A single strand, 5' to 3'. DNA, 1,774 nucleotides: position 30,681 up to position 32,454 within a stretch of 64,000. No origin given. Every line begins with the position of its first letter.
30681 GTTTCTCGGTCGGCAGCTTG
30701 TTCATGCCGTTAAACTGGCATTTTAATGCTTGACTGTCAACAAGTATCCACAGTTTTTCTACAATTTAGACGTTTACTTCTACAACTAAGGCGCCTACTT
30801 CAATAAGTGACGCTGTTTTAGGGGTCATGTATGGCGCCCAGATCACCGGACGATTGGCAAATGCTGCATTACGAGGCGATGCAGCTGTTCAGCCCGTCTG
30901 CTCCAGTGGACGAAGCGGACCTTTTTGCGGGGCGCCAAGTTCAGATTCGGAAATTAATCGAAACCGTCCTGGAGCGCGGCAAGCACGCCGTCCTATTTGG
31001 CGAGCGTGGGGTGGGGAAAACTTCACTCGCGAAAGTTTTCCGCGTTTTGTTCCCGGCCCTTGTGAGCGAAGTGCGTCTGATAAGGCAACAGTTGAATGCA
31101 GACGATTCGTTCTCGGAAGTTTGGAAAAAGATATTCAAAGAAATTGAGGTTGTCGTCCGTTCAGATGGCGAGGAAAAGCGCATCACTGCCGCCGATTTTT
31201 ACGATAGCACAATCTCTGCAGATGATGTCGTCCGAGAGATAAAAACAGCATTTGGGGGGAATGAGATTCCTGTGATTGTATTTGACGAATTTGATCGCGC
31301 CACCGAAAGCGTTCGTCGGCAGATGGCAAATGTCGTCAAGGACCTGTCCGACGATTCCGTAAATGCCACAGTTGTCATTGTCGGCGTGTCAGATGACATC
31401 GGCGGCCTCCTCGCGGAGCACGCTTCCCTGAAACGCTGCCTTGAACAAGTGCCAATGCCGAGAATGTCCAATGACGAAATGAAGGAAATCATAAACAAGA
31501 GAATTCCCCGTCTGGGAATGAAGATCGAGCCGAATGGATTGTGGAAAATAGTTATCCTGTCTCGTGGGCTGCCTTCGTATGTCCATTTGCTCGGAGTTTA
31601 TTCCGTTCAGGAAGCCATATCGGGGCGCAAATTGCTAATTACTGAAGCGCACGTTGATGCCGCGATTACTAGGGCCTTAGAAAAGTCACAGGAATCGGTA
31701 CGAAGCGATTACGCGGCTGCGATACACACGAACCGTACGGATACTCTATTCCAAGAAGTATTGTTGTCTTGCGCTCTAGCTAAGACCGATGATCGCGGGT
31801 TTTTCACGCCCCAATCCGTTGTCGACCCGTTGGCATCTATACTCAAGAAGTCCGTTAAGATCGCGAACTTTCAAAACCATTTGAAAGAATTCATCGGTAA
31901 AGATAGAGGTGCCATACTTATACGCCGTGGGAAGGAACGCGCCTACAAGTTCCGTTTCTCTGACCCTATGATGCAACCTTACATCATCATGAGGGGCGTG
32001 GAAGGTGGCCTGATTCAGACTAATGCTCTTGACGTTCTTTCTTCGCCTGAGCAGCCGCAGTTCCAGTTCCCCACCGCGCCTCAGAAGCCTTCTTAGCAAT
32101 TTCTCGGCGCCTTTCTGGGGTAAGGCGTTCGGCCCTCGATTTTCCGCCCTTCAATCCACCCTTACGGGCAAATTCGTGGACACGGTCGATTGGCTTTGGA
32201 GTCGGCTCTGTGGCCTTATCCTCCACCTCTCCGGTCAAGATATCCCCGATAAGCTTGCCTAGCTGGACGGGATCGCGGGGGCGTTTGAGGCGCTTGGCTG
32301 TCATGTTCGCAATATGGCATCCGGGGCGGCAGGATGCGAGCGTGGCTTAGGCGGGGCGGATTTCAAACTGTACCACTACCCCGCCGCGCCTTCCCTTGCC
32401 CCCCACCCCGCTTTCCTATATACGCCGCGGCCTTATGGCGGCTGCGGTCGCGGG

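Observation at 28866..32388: IS1-like elements with a swappable cargo slot translationally coupled to the transposase stop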

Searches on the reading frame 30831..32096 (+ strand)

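Call 5: search_protein_families(library=pfam, proteins=[window:30831-32096:+], max_evalue=0.1)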
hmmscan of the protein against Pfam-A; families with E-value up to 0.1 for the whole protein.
window:30831-32096:+ (421 aa): 18 families
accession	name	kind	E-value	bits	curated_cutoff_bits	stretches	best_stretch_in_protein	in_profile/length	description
PF20703.3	nSTAND1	-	1.5e-13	51.6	27.1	1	27-240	11-214/379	Novel STAND NTPase 1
PF13401.12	AAA_22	-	5.3e-09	36.9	27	1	50-187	5-124/130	AAA domain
PF13191.12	AAA_16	-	7.7e-07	30.2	32.6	1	32-174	2-161/167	AAA ATPase domain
PF01637.24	ATPase_2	-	7.1e-06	26.4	33.2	1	32-189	1-158/225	ATPase domain predominantly from Archaea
PF13481.12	AAA_25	-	1.8e-05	24.9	27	1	26-67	10-50/195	AAA domain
PF00005.33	ABC_tran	-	2.3e-05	25.4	25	1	46-153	7-80/137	ABC transporter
PF00004.35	AAA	-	2.7e-05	25.1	21.2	1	54-208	2-128/131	ATPase family associated with various cellular activities (AAA)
PF05621.17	TniB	-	0.00011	22.1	22.4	1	49-211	34-186/189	Bacterial TniB protein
PF13173.12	AAA_14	-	0.00084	19.8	27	1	52-213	4-124/129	AAA domain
PF13479.12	AAA_24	-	0.0031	17.8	27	1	51-171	3-90/195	AAA domain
PF00270.35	DEAD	-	0.0031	17.7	26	1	43-177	8-147/167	DEAD/DEAH box helicase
PF04851.21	ResIII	-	0.0054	17.1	22.5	1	38-168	11-146/164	Type III restriction enzyme, res subunit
PF12775.13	AAA_7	-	0.012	15.5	25.8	1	36-68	19-51/181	P-loop containing dynein motor region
PF07728.20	AAA_5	-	0.014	15.8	22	0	53-163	2-84/139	AAA domain (dynein-related subfamily)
PF20720.3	nSTAND3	-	0.015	15.5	27.2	1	44-72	11-39/155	Novel STAND NTPase 3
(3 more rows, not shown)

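Call 6: search_protein_families(library=ncbifam, proteins=[window:30831-32096:+], max_evalue=0.1)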
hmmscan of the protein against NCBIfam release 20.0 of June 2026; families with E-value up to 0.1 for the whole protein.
window:30831-32096:+ (421 aa): 23 families
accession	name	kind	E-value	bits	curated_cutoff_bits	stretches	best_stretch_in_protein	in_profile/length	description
TIGR02928.1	TIGR02928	subfamily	4.2e-05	22.6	181.3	1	35-225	20-213/366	orc1/cdc6 family replication initiation protein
TIGR01128.2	holA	equivalog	0.0002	20.8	80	1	99-286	13-198/316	DNA polymerase III subunit delta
NF004549.0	PRK05896.1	equivalog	0.00022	20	578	1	48-71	35-59/642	DNA polymerase III subunits gamma and tau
NF006586.0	PRK09112.1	equivalog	0.00079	18.7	308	1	48-291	42-277/351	DNA polymerase III subunit delta'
TIGR02397.1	dnaX_nterm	equivalog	0.00085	18.7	250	1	48-70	33-56/355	DNA polymerase III subunit gamma/tau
NF040586.1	FxSxx_TPR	equivalog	0.0015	17.1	300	1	32-67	8-42/830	FxSxx-COOH system tetratricopeptide repeat protein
NF001625.0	PRK00411.1-3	equivalog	0.004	15.9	501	1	52-225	61-229/415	ORC1-type DNA replication protein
NF000868.0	PRK00080.1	equivalog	0.0061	15.5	282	0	213-251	181-219/330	Holliday junction branch migration DNA helicase RuvB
TIGR03015.1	pepcterm_ATPase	hypoth_equivalog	0.0091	15.4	324.5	0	202-278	182-262/269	XrtA/PEP-CTERM system-associated ATPase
NF005942.0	PRK07994.1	equivalog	0.011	14.7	613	0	48-70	35-58/655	DNA polymerase III subunit gamma/tau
TIGR02868.1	CydC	equivalog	0.017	13.8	329.05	1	37-83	349-394/530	thiol reductant ABC exporter subunit CydC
NF004046.1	PRK05563.1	equivalog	0.02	13.8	400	1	48-70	34-57/567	DNA polymerase III subunit gamma/tau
TIGR03345.1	VI_ClpV1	equivalog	0.02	13.2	884.95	1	27-68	184-226/852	type VI secretion system ATPase TssH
TIGR00635.1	ruvB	equivalog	0.033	13.2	299.05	0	50-70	30-50/305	Holliday junction branch migration DNA helicase RuvB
TIGR04520.1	ECF_ATPase_1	equivalog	0.036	13.5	315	0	41-101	19-79/269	energy-coupling factor transporter ATPase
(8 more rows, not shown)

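Call 65: search_protein_families(library=padloc, max_evalue=0.001, proteins=[window:30831-32096:+])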
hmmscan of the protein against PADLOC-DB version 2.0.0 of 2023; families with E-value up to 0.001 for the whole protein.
window:30831-32096:+ (421 aa): 0 families

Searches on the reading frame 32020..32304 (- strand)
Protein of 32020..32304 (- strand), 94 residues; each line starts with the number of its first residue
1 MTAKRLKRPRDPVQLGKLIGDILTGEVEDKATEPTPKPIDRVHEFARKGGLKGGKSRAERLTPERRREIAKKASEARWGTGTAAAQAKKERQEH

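Call 5: search_protein_families(library=pfam, proteins=[window:32020-32304:-], max_evalue=0.1)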
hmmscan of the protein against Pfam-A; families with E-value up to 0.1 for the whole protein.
window:32020-32304:- (94 aa): 0 families

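Call 6: search_protein_families(library=ncbifam, proteins=[window:32020-32304:-], max_evalue=0.1)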
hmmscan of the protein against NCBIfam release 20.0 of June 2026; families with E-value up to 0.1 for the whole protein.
window:32020-32304:- (94 aa): 0 families

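Call 42: find_homologous_proteins(query=window:32020-32304:-, max_evalue=0.001)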
Query window:32020-32304:- (94 aa): 1026 proteins with E <= 0.001 among 1061 candidates; the best 120 are listed.
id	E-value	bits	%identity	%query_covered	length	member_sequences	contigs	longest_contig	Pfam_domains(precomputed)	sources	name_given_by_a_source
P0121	2.0e-52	193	100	100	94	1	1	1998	-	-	-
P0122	2.3e-32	129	73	100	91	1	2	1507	-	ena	-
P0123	3.6e-32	128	71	100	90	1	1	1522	-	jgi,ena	-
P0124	1.8e-31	126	79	83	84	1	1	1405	-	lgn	-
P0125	4.3e-31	125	77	83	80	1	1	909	-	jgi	jgi:hypothetical protein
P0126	4.5e-31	125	75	88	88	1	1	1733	-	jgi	jgi:hypothetical protein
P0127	4.8e-31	125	79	81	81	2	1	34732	-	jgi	jgi:hypothetical protein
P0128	6.0e-31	124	72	99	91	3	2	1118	-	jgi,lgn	-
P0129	6.1e-31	124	79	81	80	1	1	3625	-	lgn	-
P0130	1.4e-29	120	69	100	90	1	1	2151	-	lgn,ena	-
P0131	2.0e-29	120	80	79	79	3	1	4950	-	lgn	-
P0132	8.8e-29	118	73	83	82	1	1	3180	-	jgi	jgi:hypothetical protein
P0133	1.1e-28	117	73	84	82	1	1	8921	-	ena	-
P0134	1.3e-28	117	76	83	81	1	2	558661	-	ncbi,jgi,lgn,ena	jgi:hypothetical protein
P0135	2.7e-28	116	74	83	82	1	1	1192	-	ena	-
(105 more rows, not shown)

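Call 45: search_solved_structures(query=A1, max_evalue=10, show_alignments=2)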
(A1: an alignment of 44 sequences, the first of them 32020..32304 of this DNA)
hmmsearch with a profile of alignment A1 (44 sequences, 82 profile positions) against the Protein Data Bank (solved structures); distinct sequences matched with E-value up to 10: 3.
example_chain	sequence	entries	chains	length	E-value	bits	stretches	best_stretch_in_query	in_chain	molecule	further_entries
6jod_C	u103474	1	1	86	0.44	14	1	16-46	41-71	Soluble cytochrome b562,Soluble cytochrome b562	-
4hb1_A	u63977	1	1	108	2.3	11.7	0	33-61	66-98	DHP1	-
8fdo_C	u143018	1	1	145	3.3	11.2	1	38-75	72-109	FP15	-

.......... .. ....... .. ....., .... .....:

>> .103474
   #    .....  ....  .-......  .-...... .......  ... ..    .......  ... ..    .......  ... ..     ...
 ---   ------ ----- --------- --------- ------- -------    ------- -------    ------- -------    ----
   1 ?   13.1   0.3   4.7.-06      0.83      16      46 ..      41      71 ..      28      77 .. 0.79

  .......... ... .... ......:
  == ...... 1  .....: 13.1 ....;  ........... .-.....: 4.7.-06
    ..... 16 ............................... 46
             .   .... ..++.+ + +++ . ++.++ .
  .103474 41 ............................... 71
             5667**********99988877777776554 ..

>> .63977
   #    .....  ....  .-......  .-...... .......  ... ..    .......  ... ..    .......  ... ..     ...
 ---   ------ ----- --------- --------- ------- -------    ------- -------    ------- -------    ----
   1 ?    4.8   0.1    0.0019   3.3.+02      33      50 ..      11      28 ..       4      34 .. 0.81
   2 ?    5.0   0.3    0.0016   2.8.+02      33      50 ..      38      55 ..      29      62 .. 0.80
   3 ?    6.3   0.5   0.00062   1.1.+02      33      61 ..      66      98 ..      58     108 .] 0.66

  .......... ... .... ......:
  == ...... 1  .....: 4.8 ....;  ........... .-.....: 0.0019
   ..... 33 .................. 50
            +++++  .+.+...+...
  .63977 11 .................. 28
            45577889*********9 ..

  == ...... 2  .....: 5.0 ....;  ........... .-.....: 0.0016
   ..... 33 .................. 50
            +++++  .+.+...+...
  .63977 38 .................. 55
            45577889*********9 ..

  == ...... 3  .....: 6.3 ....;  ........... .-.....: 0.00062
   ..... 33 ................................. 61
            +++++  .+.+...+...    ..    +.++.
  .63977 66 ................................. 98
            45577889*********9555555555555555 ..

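Call 47: predict_structure(alignment_id=A1)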
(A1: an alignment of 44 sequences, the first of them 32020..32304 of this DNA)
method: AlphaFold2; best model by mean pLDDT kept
length: 94 residues; sequences in the alignment: 44
mean_pLDDT: 79.4   pTM: 0.35
mean pLDDT of the five models: 79.4, 79.2, 79.3, 76.0, 73.4
residues with pLDDT >= 90: 15; 70-90: 69; 50-70: 10; < 50: 0
segments of 3 or more residues with pLDDT < 50: none
pLDDT, mean of each block of 10 residues (from residue 1): 76 92 86 71 76 75 85 82 75 71
secondary structure, 60 per line:
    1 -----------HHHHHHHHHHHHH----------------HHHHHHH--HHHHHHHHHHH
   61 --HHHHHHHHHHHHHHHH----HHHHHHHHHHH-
elements in order: H12-24 H41-47 H50-60 H63-78 H83-93

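Call 53: fold_search(model_id=the predicted structure, library=pdb)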
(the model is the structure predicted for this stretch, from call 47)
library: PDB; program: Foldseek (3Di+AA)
matches with E <= 10: 1; with E <= 0.001: 0
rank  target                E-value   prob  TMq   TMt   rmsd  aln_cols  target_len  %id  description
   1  2pr1_B                8.5e+00  0.07  0.21  0.14   7.7        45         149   16  Crystal structure of the Bacillus subtilis N-acetyltransferase YlbP protein in complex with Coenzyme-A (released 2007-05-15)

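Call 65: search_protein_families(library=padloc, max_evalue=0.001, proteins=[window:32020-32304:-])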
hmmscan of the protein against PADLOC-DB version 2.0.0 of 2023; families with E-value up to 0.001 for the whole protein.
window:32020-32304:- (94 aa): 0 families

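Call 75: search_protein_representatives(alignment_id=A1)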
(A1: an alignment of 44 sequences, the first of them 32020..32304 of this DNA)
Query: 44 sequences, 82 profile positions. Proteins with E-value up to 0.001 (for the whole library): 10630; up to 1e-10: 1717; up to 1e-30: 5. The best 150 are listed.
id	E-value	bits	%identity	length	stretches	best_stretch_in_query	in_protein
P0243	7.7e-37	141.5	-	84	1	1-81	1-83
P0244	1.3e-33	131.2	-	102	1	1-80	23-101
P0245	3.3e-33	129.8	-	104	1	2-80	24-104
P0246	6.0e-31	122.6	-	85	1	3-81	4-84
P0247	8.4e-31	122.1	-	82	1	1-81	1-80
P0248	4.7e-30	119.7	-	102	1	5-81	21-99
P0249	1.9e-27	111.4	-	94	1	3-80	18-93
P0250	2.6e-27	110.9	-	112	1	1-68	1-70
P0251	3.1e-27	110.7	-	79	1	1-81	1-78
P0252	3.5e-27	110.5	-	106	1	1-67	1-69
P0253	6.1e-27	109.7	-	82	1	1-81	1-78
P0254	1.2e-26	108.8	-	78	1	1-80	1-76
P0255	3.7e-26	107.2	-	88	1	1-80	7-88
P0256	4.4e-26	107.0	-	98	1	1-78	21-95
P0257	3.6e-25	104.1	-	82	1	1-80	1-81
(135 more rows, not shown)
